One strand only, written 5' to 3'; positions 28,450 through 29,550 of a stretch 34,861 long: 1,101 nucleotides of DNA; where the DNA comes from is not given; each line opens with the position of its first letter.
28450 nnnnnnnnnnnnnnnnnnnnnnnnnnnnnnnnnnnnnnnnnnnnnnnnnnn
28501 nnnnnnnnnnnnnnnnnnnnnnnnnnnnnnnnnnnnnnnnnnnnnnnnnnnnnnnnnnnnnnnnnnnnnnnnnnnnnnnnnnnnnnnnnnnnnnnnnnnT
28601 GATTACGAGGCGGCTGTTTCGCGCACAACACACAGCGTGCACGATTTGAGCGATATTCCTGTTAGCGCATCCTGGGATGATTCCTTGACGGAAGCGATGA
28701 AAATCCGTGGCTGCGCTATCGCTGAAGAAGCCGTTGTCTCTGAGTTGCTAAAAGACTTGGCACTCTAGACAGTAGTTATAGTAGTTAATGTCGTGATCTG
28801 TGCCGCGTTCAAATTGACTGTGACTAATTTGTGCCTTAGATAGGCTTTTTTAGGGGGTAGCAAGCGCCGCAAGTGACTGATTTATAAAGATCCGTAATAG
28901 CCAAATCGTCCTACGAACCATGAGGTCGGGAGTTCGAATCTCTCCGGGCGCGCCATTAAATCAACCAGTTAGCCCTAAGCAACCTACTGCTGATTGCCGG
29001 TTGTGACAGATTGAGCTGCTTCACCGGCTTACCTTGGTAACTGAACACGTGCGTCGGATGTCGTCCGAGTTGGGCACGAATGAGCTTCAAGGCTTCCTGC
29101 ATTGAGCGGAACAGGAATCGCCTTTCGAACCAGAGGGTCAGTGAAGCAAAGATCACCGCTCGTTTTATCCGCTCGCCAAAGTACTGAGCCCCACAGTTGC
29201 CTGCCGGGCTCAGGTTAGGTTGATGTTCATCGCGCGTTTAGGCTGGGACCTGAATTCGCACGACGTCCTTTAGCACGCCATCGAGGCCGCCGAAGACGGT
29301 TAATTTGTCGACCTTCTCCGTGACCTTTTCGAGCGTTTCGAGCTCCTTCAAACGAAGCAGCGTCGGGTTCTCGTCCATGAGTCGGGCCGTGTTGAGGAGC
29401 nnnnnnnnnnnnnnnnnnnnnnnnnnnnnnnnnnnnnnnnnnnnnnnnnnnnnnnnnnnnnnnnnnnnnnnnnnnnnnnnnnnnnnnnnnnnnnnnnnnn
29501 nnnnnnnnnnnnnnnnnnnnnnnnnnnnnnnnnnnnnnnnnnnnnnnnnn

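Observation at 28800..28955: Paired ~150-bp elements with a tRNA-like 3' module (T-arm plus acceptor plus CCA) and no 5' acceptor strand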

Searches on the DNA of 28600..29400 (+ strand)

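Call 8: search_rna_families(source=window, start=28600, end=29400, threshold=evalue, max_evalue=10, show_alignments=4)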
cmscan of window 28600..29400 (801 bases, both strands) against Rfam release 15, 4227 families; matches with E-value up to 10: 2.
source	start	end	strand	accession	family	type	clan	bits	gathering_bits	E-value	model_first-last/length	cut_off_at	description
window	28841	28902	-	RF03003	GP20-b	Cis-reg;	-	18.4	36.2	0.34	1-62/62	no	GP20-b RNA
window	28927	28944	+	RF00023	tmRNA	Gene;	CL00001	9.1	47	0.22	346-363/374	no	transfer-messenger RNA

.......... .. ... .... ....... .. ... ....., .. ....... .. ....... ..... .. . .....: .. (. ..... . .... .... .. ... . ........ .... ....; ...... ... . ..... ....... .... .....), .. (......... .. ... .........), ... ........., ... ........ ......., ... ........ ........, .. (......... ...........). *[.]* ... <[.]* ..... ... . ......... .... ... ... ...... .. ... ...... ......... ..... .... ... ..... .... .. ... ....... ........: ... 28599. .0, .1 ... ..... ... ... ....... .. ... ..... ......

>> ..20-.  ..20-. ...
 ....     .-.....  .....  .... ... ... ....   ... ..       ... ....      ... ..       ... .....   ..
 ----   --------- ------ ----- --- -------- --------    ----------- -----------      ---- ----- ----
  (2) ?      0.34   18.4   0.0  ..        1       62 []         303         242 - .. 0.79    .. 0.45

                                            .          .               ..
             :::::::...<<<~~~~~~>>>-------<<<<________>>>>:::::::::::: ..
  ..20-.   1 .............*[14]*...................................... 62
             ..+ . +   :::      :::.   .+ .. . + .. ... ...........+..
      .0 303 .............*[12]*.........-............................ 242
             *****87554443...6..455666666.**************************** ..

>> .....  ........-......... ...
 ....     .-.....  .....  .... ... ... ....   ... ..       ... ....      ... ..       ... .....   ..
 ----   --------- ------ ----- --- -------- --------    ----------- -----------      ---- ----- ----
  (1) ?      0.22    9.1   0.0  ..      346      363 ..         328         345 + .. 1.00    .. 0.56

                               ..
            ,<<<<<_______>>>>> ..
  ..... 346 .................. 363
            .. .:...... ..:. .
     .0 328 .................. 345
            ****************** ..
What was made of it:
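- On tmRNA / two-piece tmRNA: Rfam gives only a 9.1-bit T-arm match against a gathering score of 47 (call 8).
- Rfam gives a 9-bit partial T-arm match to tmRNA at copy 2 (call 8).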

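Call 12: search_dna_similar(query=window:28790-28960:+, collection=plasmids, mode=distant, max_evalue=0.01)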
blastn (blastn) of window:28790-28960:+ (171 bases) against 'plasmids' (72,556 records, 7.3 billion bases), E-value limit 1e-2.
Records with a match: 23; places in all: 35; records where one place covers at least 80% of the query: 0.
Best place of each record, by identity: 90-95% 7; 80-90% 16.
By first word of the organism name: Sinorhizobium 4; Acinetobacter 4; Variovorax 3; Bradyrhizobium 2; Paenibacillus 2; Sphingomonas 2; Xanthomonas 1; Trichlorobacter 1; Shinella 1; Legionella 1; and 2 more.
By predicted mobility (MOB-suite, as given by PLSDB): non-mobilizable 18; conjugative 3; mobilizable 2.
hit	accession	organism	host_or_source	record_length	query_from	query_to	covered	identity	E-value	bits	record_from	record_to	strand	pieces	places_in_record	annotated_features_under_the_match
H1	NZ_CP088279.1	Bradyrhizobium barranii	Glycine max cv. AC Glengarry,cell ...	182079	122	171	29%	86.0%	2e-6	60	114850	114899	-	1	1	none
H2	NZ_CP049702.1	Bradyrhizobium barranii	Glycine max cv. AC Glengarry,cell ...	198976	122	171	29%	86.0%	2e-6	60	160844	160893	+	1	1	none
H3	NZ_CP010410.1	Xanthomonas sacchari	cell culture,rice seeds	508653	122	166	26%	93.3%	3e-9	69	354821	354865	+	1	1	none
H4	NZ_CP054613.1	Paenibacillus cellulosilyticus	cell culture,soil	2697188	122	169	28%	85.4%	2e-5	56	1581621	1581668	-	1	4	none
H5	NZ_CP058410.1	Trichlorobacter lovleyi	whole genome,river sediment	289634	122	167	27%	89.1%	5e-7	62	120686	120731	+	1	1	none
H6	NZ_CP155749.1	Sphingomonas parapaucimobilis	Chinese cabbage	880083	122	168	27%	85.4%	3e-3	49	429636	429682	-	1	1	none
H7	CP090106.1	Sinorhizobium meliloti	Medicago,Cell culture,Plant nodule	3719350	122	168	27%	85.1%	8e-5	55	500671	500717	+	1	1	none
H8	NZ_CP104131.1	Sinorhizobium sp. K101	Phaseolus vulgaris,cell ...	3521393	122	168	27%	85.1%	8e-5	55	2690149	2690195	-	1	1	none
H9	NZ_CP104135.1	Sinorhizobium sp. C101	Phaseolus vulgaris,cell ...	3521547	122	168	27%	85.1%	8e-5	55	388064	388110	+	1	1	none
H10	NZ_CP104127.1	Sinorhizobium sp. M103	Phaseolus vulgaris,cell ...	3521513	122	168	27%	85.1%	8e-5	55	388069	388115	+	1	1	none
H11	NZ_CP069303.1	Shinella sp. PSBB067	monoisolate,Minnesota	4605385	122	168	27%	85.1%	8e-5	55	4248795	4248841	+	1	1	none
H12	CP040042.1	Acinetobacter baumannii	Homo sapiens,blood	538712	122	166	26%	86.7%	2e-5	55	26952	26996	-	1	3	none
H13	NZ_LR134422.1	Legionella adelaidensis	environmental,Cooling tower water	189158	122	166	26%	86.7%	2e-5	55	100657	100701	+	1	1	none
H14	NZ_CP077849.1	Acinetobacter baumannii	Homo sapiens,Rectal swab_P28_BU14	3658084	122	166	26%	86.7%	2e-5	55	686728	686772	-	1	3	none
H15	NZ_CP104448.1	Acinetobacter baumannii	Homo sapiens,sputum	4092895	122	166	26%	86.7%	2e-5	55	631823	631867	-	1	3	none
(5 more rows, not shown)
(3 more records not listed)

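Call 13: search_dna_similar(query=window:28790-28960:+, collection=phages, mode=distant, max_evalue=0.01)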
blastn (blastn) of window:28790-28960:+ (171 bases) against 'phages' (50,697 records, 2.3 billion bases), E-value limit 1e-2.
Records with a match: 29; places in all: 33; records where one place covers at least 80% of the query: 0.
Best place of each record, by identity: >=99% 2; 90-95% 14; 80-90% 13.
By first word of the organism name: Pseudomonas 11; Corynebacterium 5; Gordonia 4; Synechococcus 3; Acinetobacter 2; Nitratiruptor 2; Tunturiibacter 1; Bacteriophage 1.
By host as written in the record: - 6; Pseudomonas aeruginosa PAO1 5; Gordonia terrae 3612 4; Corynebacterium vitaeruminis CAG1 3; Pseudomonas aeruginosa 3; Corynebacterium vitaeruminis CAG1, a derivative of (NCIB9291) 2; Synechococcus sp. CBW1002 2; Tunturiibacter psychrotolerans X4BP1 1; and 3 more.
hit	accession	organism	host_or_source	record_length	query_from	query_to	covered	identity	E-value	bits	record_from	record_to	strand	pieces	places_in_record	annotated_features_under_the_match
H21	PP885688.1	Tunturiibacter phage Tunturi_5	Tunturiibacter psychrotolerans X4BP1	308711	122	167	27%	89.1%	2e-7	62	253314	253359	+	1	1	none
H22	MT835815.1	Bacteriophage sp.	human fecal samples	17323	122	166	26%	86.7%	7e-6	55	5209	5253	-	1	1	record has no annotation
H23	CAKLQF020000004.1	Acinetobacter phage MD-2021a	not known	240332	122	166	26%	86.7%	7e-6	55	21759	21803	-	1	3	tRNA-Arg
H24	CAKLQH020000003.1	Acinetobacter phage MD-2021a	not known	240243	122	166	26%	86.7%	7e-6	55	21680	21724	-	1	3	tRNA-Arg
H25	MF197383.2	Corynebacterium phage Poushou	Corynebacterium vitaeruminis CAG1, a ...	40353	122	162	24%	85.4%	1e-3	48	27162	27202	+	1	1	none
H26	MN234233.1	Corynebacterium phage Colleen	Corynebacterium vitaeruminis CAG1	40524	122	162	24%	85.4%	1e-3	48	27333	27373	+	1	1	none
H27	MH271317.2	Corynebacterium phage TouchMeNot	Corynebacterium vitaeruminis CAG1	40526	122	162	24%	85.4%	1e-3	48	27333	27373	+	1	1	none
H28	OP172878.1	Corynebacterium phage Arianna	Corynebacterium vitaeruminis CAG1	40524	122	162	24%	85.4%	1e-3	48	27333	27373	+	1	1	none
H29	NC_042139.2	Corynebacterium phage Poushou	Corynebacterium vitaeruminis CAG1, a ...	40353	122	162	24%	85.4%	1e-3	48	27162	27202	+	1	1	none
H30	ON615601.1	Synechococcus phage BUCT-ZZ01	Synechococcus elongatus PCC 7942 = ...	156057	122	158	22%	91.9%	2e-5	55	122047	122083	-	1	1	none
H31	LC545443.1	Nitratiruptor phage NrS-2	Nitratiruptor sp. YY08-10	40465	134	166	19%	100.0%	2e-7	61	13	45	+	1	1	none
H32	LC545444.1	Nitratiruptor phage NrS-3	Nitratiruptor sp. YY08-14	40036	134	166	19%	100.0%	2e-7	61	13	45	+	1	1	none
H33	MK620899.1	Gordonia phage GodonK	Gordonia terrae 3612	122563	122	157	21%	89.2%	4e-3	46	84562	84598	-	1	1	164: tRNA-Arg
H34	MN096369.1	Gordonia phage Phendrix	Gordonia terrae 3612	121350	122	157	21%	89.2%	4e-3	46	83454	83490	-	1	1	155: tRNA-Arg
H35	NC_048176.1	Gordonia phage GodonK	Gordonia terrae 3612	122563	122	157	21%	89.2%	4e-3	46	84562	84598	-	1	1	164: tRNA-Arg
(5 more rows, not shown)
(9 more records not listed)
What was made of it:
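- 28911..28955 (+): Copy 2 tRNA-Arg(ACG) 3' part: anticodon loop CTACGAA, stem CCATG, variable loop AGGTC, T arm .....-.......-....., acceptor CGGGCGC, G, CCA. Matches tRNA-Arg genes in calls 12 and 13.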

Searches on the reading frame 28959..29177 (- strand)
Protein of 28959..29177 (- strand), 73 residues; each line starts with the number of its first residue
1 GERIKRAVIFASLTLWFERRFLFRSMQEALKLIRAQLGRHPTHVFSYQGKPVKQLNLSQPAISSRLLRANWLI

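Call 76: search_dna_similar(query=window:28977-29177:-, collection=plasmids, mode=protein, max_evalue=0.01, max_rows=12)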
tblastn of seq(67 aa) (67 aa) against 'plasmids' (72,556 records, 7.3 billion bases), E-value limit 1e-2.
No match.

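Call 77: find_homologous_proteins(query=window:28959-29177:-, max_evalue=1)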
Query seq(73 aa): no candidate shares three 5-residue words with the query. No homologue found.
